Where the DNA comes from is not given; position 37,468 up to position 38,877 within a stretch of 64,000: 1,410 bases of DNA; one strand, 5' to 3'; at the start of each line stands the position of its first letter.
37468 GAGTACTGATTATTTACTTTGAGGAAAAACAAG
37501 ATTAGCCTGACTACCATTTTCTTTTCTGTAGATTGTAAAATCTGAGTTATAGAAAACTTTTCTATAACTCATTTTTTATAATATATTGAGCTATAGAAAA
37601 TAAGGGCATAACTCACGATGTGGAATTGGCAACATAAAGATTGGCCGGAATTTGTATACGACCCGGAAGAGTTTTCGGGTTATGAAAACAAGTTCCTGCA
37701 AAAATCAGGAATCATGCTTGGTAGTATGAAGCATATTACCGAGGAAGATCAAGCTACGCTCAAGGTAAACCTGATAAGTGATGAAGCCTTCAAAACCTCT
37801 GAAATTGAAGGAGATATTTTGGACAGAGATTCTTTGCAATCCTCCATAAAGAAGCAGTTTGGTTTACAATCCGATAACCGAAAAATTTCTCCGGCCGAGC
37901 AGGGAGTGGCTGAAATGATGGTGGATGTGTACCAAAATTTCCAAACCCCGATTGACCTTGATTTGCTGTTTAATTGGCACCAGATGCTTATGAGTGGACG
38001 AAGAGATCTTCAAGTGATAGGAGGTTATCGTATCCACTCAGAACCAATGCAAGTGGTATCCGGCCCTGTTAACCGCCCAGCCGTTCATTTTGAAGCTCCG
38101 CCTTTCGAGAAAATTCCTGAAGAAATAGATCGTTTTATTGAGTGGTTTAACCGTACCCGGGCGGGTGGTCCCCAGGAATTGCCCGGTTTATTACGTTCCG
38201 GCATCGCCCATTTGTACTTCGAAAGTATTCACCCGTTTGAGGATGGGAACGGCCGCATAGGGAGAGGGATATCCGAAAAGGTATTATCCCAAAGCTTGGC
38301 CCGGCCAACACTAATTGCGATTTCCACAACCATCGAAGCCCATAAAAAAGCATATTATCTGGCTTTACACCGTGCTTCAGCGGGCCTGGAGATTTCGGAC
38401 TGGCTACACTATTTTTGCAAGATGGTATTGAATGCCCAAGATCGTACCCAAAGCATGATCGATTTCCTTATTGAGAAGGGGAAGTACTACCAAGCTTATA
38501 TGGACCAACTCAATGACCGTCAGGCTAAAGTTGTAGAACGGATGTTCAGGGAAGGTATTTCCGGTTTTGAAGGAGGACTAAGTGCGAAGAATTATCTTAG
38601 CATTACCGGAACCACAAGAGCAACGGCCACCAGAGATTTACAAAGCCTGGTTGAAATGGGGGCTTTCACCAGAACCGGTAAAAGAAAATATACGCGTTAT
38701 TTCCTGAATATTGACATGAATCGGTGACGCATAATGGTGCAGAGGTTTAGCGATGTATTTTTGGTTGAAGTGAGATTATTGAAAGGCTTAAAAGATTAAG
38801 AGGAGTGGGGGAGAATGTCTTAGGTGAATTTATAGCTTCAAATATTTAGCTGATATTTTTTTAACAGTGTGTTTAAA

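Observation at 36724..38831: Three identical 35-bp direct repeats bracket two single-function cassettes (PemK TA and Fic): a candidate non-integron cassette array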

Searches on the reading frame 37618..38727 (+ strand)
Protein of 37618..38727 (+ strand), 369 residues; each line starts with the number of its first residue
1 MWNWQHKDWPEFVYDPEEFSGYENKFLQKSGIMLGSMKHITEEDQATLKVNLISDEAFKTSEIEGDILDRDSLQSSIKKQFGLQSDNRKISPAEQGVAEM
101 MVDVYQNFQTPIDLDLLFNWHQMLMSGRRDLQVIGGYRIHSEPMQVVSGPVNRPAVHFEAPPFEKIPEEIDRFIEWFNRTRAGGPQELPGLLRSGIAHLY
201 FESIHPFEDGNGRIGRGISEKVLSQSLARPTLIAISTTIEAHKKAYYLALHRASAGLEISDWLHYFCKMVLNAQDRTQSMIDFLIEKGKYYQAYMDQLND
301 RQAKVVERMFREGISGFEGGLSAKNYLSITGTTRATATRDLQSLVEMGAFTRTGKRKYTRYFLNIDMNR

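Call 8: search_protein_families(library=pfam, proteins=[window:37618-38727:+], max_evalue=0.01)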
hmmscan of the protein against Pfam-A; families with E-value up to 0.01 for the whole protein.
window:37618-38727:+ (369 aa): 2 families
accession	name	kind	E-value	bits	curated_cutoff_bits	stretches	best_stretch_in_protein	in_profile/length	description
PF13776.11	DUF4172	-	2.4e-26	92.3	25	1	2-83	1-82/82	Domain of unknown function (DUF4172)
PF02661.23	Fic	-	9.5e-15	55.7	24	1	111-217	1-87/93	Fic/DOC family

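Call 10: find_encoding_contigs(protein=window:37618-38727:+, flank=10000, max_places=10)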
Protein window:37618-38727:+ (369 aa): 1 contig read that carries it; 1 place shown.
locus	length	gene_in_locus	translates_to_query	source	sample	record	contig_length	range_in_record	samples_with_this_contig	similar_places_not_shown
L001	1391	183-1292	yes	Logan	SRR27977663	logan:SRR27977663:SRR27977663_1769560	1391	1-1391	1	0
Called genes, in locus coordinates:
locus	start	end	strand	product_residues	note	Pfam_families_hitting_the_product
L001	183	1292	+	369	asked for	PF13776:DUF4172, PF02661:Fic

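Call 27: find_homologous_proteins(query=window:37618-38727:+, max_evalue=1e-30)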
Query window:37618-38727:+ (369 aa): 8000 proteins with E <= 1e-30 among 8000 candidates; the best 120 are listed.
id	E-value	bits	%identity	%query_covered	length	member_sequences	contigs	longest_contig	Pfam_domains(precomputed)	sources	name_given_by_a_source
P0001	3.1e-198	676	78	99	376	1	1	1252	PF13776.12,PF02661.24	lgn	-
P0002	4.9e-194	663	78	99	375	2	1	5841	PF13776.12,PF02661.24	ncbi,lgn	ncbi:MAG: DUF4172 domain-containing protein [Balneolaceae bacterium]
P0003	2.5e-191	654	76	99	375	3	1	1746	PF13776.12,PF02661.24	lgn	-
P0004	3.3e-190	650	77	99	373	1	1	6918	PF13776.12,PF02661.24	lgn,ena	-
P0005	6.0e-177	606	70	99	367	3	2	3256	PF13776.12,PF02661.24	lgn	-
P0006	2.5e-176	604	71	99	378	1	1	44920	PF13776.12,PF02661.24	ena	-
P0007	3.1e-175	601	68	99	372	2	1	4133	PF13776.12,PF02661.24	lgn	-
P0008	2.8e-174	598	69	99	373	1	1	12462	PF13776.12,PF02661.24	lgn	-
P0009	2.8e-174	598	68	99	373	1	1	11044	PF13776.12,PF02661.24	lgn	-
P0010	1.6e-169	582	66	99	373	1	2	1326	PF13776.12,PF02661.24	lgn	-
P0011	9.5e-169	579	66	99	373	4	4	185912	PF13776.12,PF02661.24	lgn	-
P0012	2.4e-168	578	67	99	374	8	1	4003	PF13776.12,PF02661.24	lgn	-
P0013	6.4e-168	577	67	99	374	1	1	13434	PF13776.12,PF02661.24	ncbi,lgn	ncbi:MAG: Fic family protein [Bacteroidota bacterium]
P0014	1.2e-167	576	66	99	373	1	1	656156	PF13776.12,PF02661.24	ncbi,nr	ncbi:MAG: Fic family protein [Balneolaceae bacterium]|nr:Fic family protein [Balneolaceae bacterium]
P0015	2.1e-167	575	67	99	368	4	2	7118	PF13776.12,PF02661.24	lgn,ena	-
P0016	3.9e-167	574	66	98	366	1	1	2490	PF13776.12,PF02661.24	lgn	-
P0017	7.6e-167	573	67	98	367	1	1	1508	PF13776.12,PF02661.24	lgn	-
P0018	2.7e-166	571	67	99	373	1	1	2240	PF13776.12,PF02661.24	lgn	-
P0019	7.3e-166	570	65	100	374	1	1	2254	PF13776.12,PF02661.24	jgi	-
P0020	2.0e-165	568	66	98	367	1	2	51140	PF13776.12,PF02661.24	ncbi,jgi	-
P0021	3.3e-165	568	66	98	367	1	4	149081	PF13776.12,PF02661.24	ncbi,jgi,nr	ncbi:Fic family protein [Cardiobacterium sp. AH-315-I02]|nr:Fic family protein [Cardiobacterium sp. 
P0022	4.8e-165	567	68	99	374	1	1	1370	PF13776.12,PF02661.24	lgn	-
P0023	6.9e-165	567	67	99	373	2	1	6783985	PF13776.12,PF02661.24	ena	-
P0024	3.7e-164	564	66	99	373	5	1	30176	PF13776.12,PF02661.24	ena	-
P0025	4.0e-164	564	65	99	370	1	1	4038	PF13776.12,PF02661.24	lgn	-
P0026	5.0e-164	564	66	99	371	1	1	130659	PF13776.12,PF02661.24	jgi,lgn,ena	-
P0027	8.0e-164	563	67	99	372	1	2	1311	PF13776.12,PF02661.24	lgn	-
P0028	1.4e-163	562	67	98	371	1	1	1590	PF13776.12,PF02661.24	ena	-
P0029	1.6e-163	562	66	99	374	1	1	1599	PF13776.12,PF02661.24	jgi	jgi:Fic family protein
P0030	2.3e-163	562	65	98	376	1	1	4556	PF13776.12,PF02661.24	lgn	-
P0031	4.7e-163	561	67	99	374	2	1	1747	PF13776.12,PF02661.24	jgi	jgi:Fic family protein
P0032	8.0e-163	560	67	99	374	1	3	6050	PF13776.12,PF02661.24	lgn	-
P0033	1.6e-162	559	65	99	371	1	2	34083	PF13776.12,PF02661.24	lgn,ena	-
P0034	1.7e-162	559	65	99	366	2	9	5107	PF13776.12,PF02661.24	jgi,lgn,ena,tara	jgi:Fic family protein|tara:strand:- start:16 stop:1116 length:1101 start_codon:yes stop_codon:yes g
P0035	2.9e-162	558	64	99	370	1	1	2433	PF13776.12,PF02661.24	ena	-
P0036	3.0e-162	558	66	99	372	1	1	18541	PF13776.12,PF02661.24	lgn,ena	-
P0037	3.9e-162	558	66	99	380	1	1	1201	PF13776.12,PF02661.24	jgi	jgi:Fic family protein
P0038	4.2e-162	558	66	99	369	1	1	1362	PF13776.12,PF02661.24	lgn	-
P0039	4.2e-162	558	66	99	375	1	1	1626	PF13776.12,PF02661.24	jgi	-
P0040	4.4e-162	558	65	98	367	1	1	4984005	PF13776.12,PF02661.24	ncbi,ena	-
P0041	1.7e-161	556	66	99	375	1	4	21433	PF13776.12,PF02661.24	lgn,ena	-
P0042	1.9e-161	555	65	99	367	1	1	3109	PF13776.12,PF02661.24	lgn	-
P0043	3.0e-161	555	67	99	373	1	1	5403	PF13776.12,PF02661.24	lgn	-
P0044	5.6e-161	554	65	99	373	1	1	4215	PF13776.12,PF02661.24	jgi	-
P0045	1.7e-160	552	65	99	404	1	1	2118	PF13776.12,PF02661.24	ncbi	ncbi:MAG: Fic family protein, partial [Bacteroidota bacterium]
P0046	2.0e-160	552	66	99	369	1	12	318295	PF13776.12,PF02661.24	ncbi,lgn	-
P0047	3.1e-160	551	66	99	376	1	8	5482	PF13776.12,PF02661.24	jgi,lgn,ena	-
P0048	4.9e-160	551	64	98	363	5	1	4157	PF13776.12,PF02661.24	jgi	-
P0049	5.9e-160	551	63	99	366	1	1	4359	PF13776.12,PF02661.24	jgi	jgi:Fic family protein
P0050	6.8e-160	550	66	99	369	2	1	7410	PF13776.12,PF02661.24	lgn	-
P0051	7.8e-160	550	65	99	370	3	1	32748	PF13776.12,PF02661.24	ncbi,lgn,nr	ncbi:MAG: Fic family protein [Alphaproteobacteria bacterium]|nr:Fic family protein [Alphaproteobacte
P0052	9.1e-160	550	65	99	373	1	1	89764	PF13776.12,PF02661.24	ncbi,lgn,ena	-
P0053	1.2e-159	550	65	99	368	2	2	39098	PF13776.12,PF02661.24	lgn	-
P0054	1.8e-159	549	64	99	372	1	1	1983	PF13776.12,PF02661.24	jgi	-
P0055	2.1e-159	549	65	99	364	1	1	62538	PF13776.12,PF02661.24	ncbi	ncbi:Fic family protein [Sinomicrobium sp. M5D2P9]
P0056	2.4e-159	548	65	99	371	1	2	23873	PF13776.12,PF02661.24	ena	-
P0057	3.5e-159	548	65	99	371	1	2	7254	PF13776.12,PF02661.24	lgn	-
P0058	3.8e-159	548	63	99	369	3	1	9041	PF13776.12,PF02661.24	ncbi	-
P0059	4.5e-159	548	63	100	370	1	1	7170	PF13776.12,PF02661.24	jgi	jgi:Fic family protein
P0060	4.8e-159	548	65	99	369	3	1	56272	PF13776.12,PF02661.24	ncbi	ncbi:MAG: Fic family protein [Candidatus Omnitrophota bacterium]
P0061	6.9e-159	547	64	99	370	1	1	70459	PF13776.12,PF02661.24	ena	-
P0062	7.8e-159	547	64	99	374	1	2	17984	PF13776.12,PF02661.24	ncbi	-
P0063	1.2e-158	546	64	99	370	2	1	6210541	PF13776.12,PF02661.24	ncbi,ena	-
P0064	1.4e-158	546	64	99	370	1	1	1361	PF13776.12,PF02661.24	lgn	-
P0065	1.7e-158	546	66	99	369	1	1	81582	PF13776.12,PF02661.24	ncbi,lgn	ncbi:MAG: Fic family protein [Bacteroidota bacterium]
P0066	2.6e-158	545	64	99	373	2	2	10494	PF13776.12,PF02661.24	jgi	-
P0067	3.1e-158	545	64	99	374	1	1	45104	PF13776.12,PF02661.24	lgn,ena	-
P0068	3.1e-158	545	63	99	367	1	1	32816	PF13776.12,PF02661.24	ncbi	-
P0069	4.4e-158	544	64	98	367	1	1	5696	PF13776.12,PF02661.24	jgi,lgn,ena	jgi:Fic family protein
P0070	5.5e-158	544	64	99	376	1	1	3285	PF13776.12,PF02661.24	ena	-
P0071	7.3e-158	544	63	99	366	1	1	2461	PF13776.12,PF02661.24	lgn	-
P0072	9.6e-158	543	66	99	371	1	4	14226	PF13776.12,PF02661.24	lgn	-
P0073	9.7e-158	543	64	98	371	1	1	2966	PF13776.12,PF02661.24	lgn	-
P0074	1.2e-157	543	65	99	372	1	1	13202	PF13776.12,PF02661.24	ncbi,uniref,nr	ncbi:Fic family protein [Galbibacter sp. EGI 63066]|uniref:Fic family protein n=1 Tax=Galbibacter sp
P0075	1.6e-157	542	64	99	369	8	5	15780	PF13776.12,PF02661.24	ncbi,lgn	-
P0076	1.8e-157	542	64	99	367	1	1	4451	PF13776.12,PF02661.24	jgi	jgi:Fic family protein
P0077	2.0e-157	542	63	99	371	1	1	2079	PF13776.12,PF02661.24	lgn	-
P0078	2.7e-157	542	65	99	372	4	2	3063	PF13776.12,PF02661.24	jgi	-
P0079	3.1e-157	542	63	98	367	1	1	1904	PF13776.12,PF02661.24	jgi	jgi:Fic family protein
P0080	3.5e-157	541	64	100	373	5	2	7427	PF13776.12,PF02661.24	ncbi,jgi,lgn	ncbi:MAG: Fic family protein [Bacteroidia bacterium]|jgi:Fic family protein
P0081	3.6e-157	541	65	99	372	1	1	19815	PF13776.12,PF02661.24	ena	-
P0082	3.8e-157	541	64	99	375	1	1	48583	PF13776.12,PF02661.24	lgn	-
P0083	4.7e-157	541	64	99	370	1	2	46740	PF13776.12,PF02661.24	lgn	-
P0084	6.0e-157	541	62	99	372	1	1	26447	PF13776.12,PF02661.24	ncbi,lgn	-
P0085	6.2e-157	541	64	99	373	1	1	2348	PF13776.12,PF02661.24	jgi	-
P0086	6.5e-157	540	64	99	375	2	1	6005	PF13776.12,PF02661.24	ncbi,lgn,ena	-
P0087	7.1e-157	540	64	99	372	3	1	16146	PF13776.12,PF02661.24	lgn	-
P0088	9.3e-157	540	64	99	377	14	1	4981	PF13776.12,PF02661.24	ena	-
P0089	9.3e-157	540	64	99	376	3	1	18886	PF13776.12,PF02661.24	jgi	-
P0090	1.1e-156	540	65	99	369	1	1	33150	PF13776.12,PF02661.24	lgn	-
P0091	1.6e-156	539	65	99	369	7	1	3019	PF13776.12,PF02661.24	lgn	-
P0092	1.7e-156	539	64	99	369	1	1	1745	PF13776.12,PF02661.24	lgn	-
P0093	1.7e-156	539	62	99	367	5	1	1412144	PF13776.12,PF02661.24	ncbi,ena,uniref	ncbi:Fic family protein [Marinoscillum sp.]|uniref:Fic family protein n=1 Tax=Marinoscillum sp. TaxI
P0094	1.7e-156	539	65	99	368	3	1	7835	PF13776.12,PF02661.24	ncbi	-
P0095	1.8e-156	539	63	99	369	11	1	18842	PF13776.12,PF02661.24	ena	-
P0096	2.1e-156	539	64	99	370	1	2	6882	PF13776.12,PF02661.24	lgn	-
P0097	2.5e-156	539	63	98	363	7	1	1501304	PF13776.12,PF02661.24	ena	-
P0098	3.6e-156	538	63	99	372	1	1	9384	PF13776.12,PF02661.24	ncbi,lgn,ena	-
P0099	3.8e-156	538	63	99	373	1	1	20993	PF13776.12,PF02661.24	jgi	jgi:Fic family protein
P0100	4.2e-156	538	62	99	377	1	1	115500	PF13776.12,PF02661.24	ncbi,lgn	-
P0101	4.5e-156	538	64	99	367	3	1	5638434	PF13776.12,PF02661.24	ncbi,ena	-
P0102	6.6e-156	537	63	99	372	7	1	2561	PF13776.12,PF02661.24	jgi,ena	-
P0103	9.4e-156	537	63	99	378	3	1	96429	PF13776.12,PF02661.24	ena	-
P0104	1.5e-155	536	62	99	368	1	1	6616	PF13776.12,PF02661.24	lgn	-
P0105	1.8e-155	536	64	99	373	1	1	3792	PF13776.12,PF02661.24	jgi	-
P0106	1.9e-155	536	64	98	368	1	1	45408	PF13776.12,PF02661.24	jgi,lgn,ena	-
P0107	2.3e-155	535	63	99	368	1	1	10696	PF13776.12,PF02661.24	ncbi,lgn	ncbi:MAG: Fic family protein [Bacteroidota bacterium]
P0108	3.4e-155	535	62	98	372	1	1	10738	PF13776.12,PF02661.24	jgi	jgi:Fic family protein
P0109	4.1e-155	535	64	99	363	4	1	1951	PF13776.12,PF02661.24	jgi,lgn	jgi:Fic family protein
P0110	5.0e-155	534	62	98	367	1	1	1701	PF13776.12,PF02661.24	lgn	-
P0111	5.5e-155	534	63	99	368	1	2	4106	PF13776.12,PF02661.24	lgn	-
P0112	2.2e-154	532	64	99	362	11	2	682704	PF13776.12,PF02661.24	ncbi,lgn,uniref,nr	ncbi:Fic family protein [Roseivirga ehrenbergii]|uniref:Cell filamentation protein Fic n=1 Tax=Rosei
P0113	2.5e-154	532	64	98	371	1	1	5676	PF13776.12,PF02661.24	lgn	-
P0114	3.9e-154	531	63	99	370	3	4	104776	PF13776.12,PF02661.24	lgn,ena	-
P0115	4.8e-154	531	64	99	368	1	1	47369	PF13776.12,PF02661.24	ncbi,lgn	-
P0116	4.9e-154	531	63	99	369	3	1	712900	PF13776.12,PF02661.24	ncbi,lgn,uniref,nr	ncbi:Fic family protein [Ekhidna lutea]|uniref:Fic family protein n=1 Tax=Ekhidna lutea TaxID=447679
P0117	5.1e-154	531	62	99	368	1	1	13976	PF13776.12,PF02661.24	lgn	-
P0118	6.4e-154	531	64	99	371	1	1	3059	PF13776.12,PF02661.24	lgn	-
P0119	6.5e-154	531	63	99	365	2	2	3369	PF13776.12,PF02661.24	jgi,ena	-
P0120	6.6e-154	531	64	99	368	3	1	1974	PF13776.12,PF02661.24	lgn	-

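Call 28: find_encoding_contigs(protein=P0002, flank=6000, max_places=4)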
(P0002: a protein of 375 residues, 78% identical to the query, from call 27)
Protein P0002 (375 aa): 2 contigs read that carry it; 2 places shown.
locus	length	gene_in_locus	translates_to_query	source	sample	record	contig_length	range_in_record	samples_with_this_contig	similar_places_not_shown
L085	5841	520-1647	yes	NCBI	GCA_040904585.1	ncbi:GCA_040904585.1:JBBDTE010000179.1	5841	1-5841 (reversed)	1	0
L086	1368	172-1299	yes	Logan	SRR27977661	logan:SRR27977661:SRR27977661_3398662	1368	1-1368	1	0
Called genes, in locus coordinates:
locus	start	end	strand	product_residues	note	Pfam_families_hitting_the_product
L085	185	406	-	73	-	PF13349:DUF4097 (weak)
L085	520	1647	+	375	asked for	PF13776:DUF4172, PF02661:Fic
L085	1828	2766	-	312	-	PF13349:DUF4097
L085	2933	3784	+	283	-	PF01619:Pro_dh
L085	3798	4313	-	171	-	PF18962:Por_Secre_tail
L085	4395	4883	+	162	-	PF03073:TspO_MBR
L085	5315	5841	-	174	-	PF20463:PDH_C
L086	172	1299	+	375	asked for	PF13776:DUF4172, PF02661:Fic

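Call 29: find_encoding_contigs(protein=P0004, flank=6000, max_places=4)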
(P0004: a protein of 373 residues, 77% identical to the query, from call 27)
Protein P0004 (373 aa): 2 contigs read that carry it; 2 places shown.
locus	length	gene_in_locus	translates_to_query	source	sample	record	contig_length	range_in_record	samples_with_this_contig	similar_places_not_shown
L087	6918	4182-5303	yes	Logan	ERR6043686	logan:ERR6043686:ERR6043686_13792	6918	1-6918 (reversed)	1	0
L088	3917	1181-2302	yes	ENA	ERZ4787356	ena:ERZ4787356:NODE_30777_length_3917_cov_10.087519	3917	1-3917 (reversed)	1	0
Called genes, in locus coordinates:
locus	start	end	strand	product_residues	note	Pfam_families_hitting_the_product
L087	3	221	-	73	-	?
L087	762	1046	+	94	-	-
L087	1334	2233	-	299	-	-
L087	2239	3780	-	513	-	PF02661:Fic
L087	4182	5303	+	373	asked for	PF13776:DUF4172, PF02661:Fic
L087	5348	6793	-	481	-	PF13356:Arm-DNA-bind_3, PF22022:Phage_int_M, PF00589:Phage_integrase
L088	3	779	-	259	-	?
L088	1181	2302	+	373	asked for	PF13776:DUF4172, PF02661:Fic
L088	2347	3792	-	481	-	PF13356:Arm-DNA-bind_3, PF22022:Phage_int_M, PF00589:Phage_integrase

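Call 30: find_encoding_contigs(protein=P0003, flank=6000, max_places=4)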
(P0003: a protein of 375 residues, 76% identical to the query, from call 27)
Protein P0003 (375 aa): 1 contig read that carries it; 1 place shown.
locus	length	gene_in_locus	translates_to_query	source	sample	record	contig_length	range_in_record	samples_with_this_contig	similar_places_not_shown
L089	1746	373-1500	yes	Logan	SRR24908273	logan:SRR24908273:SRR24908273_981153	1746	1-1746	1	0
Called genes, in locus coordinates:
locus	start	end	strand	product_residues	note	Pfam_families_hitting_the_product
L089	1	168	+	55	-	?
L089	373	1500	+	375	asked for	PF13776:DUF4172, PF02661:Fic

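Call 34: find_encoding_contigs(protein=P0014, flank=5000, max_places=3)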
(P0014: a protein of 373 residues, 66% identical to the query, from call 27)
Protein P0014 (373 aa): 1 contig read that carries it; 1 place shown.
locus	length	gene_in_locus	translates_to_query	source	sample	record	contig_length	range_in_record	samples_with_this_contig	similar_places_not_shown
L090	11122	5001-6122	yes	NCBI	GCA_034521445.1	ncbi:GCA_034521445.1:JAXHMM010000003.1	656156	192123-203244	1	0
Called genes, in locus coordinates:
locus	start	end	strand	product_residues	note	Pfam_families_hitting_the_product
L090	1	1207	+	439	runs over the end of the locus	PF00275:EPSP_synthase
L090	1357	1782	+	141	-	PF00011:HSP20, PF17886:ArsA_HSP20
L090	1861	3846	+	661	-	-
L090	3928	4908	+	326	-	PF00814:TsaD, PF22521:HypF_C_2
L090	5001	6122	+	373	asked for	PF13776:DUF4172, PF02661:Fic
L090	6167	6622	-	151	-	PF00075:RNase_H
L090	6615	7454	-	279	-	PF00215:OMPdecase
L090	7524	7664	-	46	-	-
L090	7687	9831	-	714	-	PF01926:MMR_HSR1, PF02421:FeoB_N, PF07670:Gate, PF07664:FeoB_C, PF07670:Gate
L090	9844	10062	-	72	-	PF04023:FeoA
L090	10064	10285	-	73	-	PF04023:FeoA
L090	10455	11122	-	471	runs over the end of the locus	PF00657:Lipase_GDSL (weak), PF13472:Lipase_GDSL_2 (faint)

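Call 35: find_encoding_contigs(protein=P0006, flank=5000, max_places=3)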
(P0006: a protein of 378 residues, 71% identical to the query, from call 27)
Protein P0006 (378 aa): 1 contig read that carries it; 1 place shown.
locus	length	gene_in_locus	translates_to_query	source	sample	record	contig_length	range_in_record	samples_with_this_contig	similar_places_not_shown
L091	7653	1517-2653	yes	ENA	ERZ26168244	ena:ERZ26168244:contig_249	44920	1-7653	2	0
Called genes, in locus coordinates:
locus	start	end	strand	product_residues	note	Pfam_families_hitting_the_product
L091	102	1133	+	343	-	PF14805:THDPS_N_2, PF00132:Hexapep, PF14602:Hexapep_2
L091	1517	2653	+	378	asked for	PF13776:DUF4172, PF02661:Fic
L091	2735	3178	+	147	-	PF12895:ANAPC3 (faint), PF00515:TPR_1 (faint), PF07719:TPR_2 (faint), PF13174:TPR_6 (faint), PF13181:TPR_8 (faint), PF13414:TPR_11 (faint), PF13428:TPR_14 (faint), PF13432:TPR_16 (faint), +4 more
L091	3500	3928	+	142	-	-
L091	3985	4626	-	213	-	PF01223:Endonuclease_NS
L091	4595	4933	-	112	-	-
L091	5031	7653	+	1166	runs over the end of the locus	PF26549:Tricorn_N, PF26550:Tricorn_2nd, PF07676:PD40, PF26550:Tricorn_2nd, PF07676:PD40 (weak), PF26549:Tricorn_N, PF01979:Amidohydro_1, PF07969:Amidohydro_3 (weak), +4 more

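Call 36: find_encoding_contigs(protein=P0011, flank=5000, max_places=4)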
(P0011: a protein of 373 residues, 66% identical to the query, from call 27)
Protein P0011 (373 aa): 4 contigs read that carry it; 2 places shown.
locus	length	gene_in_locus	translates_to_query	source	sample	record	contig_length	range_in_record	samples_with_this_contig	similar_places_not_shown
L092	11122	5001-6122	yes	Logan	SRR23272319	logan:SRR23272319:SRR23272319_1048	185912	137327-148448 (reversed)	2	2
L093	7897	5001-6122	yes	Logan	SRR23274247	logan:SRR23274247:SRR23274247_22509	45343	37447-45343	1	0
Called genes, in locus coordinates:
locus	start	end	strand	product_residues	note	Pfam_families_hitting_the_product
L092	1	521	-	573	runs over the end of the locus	PF07228:SpoIIE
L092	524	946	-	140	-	PF13581:HATPase_c_2, PF02518:HATPase_c (weak)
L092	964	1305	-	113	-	PF01740:STAS, PF13466:STAS_2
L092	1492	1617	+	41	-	-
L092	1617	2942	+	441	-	PF17293:Arm-DNA-bind_5, PF13102:Phage_int_SAM_5, PF00589:Phage_integrase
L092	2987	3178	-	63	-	PF07411:DUF1508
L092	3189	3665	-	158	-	-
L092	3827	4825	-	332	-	PF13280:WYL, PF25583:WCX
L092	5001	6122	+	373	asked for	PF13776:DUF4172, PF02661:Fic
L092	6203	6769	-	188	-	PF12833:HTH_18, PF00165:HTH_AraC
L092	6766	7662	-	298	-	PF01545:Cation_efflux, PF16916:ZT_dimer (weak)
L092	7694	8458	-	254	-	PF01545:Cation_efflux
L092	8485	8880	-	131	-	PF03625:DUF302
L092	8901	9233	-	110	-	PF00543:P-II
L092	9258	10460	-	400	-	PF25973:BSH_CzcB (weak), PF25919:BSH_CusB (weak), PF25954:Beta-barrel_RND_2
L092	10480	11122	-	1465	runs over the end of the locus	PF00873:ACR_tran, PF02321:OEP (weak)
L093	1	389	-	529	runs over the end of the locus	PF07228:SpoIIE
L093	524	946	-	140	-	PF13581:HATPase_c_2, PF02518:HATPase_c (weak)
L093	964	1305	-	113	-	PF01740:STAS, PF13466:STAS_2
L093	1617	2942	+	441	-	PF17293:Arm-DNA-bind_5, PF13102:Phage_int_SAM_5, PF00589:Phage_integrase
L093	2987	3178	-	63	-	PF07411:DUF1508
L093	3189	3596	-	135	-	-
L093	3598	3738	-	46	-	-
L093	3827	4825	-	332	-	PF13280:WYL, PF25583:WCX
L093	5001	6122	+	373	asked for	PF13776:DUF4172, PF02661:Fic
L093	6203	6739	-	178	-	PF12833:HTH_18, PF00165:HTH_AraC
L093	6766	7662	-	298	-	PF01545:Cation_efflux, PF16916:ZT_dimer (weak)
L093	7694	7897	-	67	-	?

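Call 50: list_cluster_members(proteins=[window:37618-38727:+, P0121, window:37099-37314:-, window:38830-40308:-])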
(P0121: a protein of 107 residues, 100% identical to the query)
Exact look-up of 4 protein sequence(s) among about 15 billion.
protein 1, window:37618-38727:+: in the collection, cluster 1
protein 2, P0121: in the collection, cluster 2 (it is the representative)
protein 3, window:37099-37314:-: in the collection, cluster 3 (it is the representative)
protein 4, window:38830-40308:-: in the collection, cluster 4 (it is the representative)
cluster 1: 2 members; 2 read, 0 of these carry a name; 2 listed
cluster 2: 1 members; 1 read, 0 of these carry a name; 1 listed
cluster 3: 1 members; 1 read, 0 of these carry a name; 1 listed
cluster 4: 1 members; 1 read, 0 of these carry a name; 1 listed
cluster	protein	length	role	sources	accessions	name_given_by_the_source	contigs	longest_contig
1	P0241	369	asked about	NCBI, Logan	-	-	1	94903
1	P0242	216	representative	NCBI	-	-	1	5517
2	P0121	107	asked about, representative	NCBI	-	-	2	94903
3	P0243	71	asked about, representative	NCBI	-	-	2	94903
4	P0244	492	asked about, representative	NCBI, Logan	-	-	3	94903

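Call 75: search_protein_families(library=ncbifam, proteins=[window:37618-38727:+], max_evalue=0.01)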
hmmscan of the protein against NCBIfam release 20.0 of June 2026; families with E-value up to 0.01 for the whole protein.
window:37618-38727:+ (369 aa): 3 families
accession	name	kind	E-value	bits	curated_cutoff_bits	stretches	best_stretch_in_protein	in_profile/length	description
NF046030.1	ProtAdlyltaseSoFic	equivalog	5.4e-15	55.2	550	1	187-353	175-338/361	protein adenylyltransferase Fic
NF041381.1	XopAC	subfamily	8.3e-05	21.4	450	1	74-216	269-404/451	XopAC/AvrAC family type III secretion system effector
TIGR02613.1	mob_myst_B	hypoth_equivalog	0.0043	17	124.4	1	203-260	121-179/186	mobile mystery protein B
